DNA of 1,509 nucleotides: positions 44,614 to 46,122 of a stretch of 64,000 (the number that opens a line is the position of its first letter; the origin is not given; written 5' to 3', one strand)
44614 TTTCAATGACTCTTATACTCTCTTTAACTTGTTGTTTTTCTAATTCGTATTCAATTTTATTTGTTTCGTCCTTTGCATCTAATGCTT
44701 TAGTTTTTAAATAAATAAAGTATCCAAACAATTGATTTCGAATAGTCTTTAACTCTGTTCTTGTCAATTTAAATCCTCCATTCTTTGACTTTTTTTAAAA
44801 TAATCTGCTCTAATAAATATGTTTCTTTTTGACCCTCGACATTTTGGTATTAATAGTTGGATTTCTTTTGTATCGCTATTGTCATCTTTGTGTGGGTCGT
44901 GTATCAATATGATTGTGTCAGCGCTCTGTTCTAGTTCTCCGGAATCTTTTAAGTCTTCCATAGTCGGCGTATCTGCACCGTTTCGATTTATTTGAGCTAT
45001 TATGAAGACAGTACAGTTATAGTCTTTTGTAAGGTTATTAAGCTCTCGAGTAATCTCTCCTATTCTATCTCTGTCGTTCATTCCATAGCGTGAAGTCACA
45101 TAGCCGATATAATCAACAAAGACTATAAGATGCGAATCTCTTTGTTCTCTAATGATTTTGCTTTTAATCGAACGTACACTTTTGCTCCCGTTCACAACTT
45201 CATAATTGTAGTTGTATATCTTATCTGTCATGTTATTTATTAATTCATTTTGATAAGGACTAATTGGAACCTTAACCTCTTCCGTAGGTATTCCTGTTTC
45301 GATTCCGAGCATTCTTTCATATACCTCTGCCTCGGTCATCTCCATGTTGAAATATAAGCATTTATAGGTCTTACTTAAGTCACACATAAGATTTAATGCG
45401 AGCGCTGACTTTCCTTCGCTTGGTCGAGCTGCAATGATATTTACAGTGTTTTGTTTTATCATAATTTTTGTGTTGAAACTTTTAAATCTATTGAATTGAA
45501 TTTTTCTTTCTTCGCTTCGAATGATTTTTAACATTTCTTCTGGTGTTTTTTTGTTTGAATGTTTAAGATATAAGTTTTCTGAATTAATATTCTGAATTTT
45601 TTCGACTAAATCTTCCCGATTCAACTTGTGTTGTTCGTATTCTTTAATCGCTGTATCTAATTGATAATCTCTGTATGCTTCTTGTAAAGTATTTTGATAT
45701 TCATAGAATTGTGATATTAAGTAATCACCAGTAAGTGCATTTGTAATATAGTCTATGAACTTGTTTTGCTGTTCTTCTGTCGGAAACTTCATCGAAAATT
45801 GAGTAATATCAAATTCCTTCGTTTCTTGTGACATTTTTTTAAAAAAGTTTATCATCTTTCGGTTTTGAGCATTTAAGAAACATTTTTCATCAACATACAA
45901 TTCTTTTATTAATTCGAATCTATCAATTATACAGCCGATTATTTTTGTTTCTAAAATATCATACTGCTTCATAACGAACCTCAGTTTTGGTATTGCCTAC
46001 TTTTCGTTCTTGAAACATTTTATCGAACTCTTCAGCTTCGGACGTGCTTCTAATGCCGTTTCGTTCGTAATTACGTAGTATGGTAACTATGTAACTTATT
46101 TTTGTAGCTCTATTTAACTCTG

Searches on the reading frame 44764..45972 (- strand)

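Call 62: search_protein_families(library=pfam, proteins=[window:44764-45972:-], max_evalue=0.0001)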
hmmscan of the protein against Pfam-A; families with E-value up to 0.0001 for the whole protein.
window:44764-45972:- (402 aa): 3 families
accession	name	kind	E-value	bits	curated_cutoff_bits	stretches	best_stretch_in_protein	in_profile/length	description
PF03796.21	DnaB_C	-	2.9e-37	128.9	27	1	172-382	16-238/255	DnaB-like helicase C terminal domain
PF06745.19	ATPase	-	2.2e-05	24.4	26.6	1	173-382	17-209/231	KaiC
PF13481.12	AAA_25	-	2.3e-05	24.5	27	1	171-332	29-194/195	AAA domain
